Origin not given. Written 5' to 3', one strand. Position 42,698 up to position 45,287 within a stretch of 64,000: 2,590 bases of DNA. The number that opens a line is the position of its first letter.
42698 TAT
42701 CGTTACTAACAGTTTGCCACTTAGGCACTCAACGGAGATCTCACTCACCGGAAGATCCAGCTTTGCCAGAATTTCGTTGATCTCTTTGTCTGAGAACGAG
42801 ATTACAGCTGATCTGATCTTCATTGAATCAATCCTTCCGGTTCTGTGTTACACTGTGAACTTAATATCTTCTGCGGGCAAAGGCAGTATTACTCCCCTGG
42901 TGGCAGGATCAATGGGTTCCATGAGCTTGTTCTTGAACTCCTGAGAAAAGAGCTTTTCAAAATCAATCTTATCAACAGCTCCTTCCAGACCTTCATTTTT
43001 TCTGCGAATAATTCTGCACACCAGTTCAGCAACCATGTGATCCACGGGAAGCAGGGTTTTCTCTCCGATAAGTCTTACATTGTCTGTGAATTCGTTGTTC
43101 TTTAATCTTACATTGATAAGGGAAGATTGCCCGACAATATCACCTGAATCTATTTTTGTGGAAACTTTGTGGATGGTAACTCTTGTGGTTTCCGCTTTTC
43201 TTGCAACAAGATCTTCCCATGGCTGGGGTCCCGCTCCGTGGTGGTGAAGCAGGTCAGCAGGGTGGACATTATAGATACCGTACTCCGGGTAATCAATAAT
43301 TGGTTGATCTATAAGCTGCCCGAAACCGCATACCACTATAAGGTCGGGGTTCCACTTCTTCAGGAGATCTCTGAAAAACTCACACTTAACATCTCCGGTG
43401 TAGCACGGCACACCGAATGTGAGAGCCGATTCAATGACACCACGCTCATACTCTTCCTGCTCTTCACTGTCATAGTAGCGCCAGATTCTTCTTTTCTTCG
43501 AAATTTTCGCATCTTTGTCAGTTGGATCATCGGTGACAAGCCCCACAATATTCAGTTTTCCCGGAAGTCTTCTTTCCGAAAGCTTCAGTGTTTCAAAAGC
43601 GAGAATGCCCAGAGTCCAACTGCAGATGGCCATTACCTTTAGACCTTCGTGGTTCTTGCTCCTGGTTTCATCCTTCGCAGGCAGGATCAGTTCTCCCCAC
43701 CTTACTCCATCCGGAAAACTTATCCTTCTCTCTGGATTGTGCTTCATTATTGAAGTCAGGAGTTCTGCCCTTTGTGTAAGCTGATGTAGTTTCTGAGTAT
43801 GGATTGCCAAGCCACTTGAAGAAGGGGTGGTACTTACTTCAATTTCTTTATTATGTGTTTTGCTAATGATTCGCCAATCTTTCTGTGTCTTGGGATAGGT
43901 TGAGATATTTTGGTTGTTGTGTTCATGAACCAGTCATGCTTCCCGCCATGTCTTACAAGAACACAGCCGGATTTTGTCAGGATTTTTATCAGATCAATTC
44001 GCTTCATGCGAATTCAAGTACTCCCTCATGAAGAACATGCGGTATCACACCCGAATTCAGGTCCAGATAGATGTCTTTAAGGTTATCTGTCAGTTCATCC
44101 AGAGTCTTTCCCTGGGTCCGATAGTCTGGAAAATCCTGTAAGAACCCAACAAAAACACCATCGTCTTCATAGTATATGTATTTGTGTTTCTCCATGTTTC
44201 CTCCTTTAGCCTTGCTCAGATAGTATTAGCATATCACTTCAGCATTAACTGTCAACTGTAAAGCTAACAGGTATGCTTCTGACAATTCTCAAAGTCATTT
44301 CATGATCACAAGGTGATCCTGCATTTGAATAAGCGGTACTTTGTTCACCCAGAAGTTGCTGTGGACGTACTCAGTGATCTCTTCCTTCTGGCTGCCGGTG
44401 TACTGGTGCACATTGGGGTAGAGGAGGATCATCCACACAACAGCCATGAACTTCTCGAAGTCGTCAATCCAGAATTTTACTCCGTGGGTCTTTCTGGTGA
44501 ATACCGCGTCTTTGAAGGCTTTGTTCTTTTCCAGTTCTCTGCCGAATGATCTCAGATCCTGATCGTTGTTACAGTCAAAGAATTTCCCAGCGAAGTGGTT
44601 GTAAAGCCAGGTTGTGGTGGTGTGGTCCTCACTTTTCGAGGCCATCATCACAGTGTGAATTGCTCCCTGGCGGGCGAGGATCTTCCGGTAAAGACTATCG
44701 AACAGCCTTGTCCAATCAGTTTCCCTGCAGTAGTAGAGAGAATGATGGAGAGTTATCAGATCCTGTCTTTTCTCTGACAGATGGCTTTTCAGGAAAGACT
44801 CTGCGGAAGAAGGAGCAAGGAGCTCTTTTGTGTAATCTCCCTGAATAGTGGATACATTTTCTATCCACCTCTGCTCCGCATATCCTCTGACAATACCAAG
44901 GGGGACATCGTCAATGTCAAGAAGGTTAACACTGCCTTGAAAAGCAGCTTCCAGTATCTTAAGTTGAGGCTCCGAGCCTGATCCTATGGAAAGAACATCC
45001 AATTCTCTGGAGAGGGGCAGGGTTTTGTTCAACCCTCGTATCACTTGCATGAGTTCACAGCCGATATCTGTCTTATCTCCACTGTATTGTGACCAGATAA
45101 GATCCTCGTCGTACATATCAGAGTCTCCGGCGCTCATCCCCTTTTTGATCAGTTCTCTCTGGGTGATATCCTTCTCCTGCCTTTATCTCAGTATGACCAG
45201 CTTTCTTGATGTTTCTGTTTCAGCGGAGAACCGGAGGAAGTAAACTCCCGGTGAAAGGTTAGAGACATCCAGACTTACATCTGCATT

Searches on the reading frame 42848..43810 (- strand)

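Call 74: search_protein_families(library=pfam, proteins=[window:42848-43810:-], max_evalue=0.0001)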
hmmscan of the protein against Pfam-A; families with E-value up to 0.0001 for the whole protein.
window:42848-43810:- (320 aa): 1 family
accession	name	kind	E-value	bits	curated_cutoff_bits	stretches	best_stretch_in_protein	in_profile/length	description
PF00551.24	Formyl_trans_N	-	4e-12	46.7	26.1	1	146-230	71-153/181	Formyl transferase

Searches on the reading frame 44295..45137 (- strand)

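Call 74: search_protein_families(library=pfam, proteins=[window:44295-45137:-], max_evalue=0.0001)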
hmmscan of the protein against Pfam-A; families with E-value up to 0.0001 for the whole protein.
window:44295-45137:- (280 aa): 1 family
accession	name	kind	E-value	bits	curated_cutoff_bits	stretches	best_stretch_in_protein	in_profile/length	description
PF13489.12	Methyltransf_23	-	6.1e-05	23.2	27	1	33-196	10-148/164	Methyltransferase domain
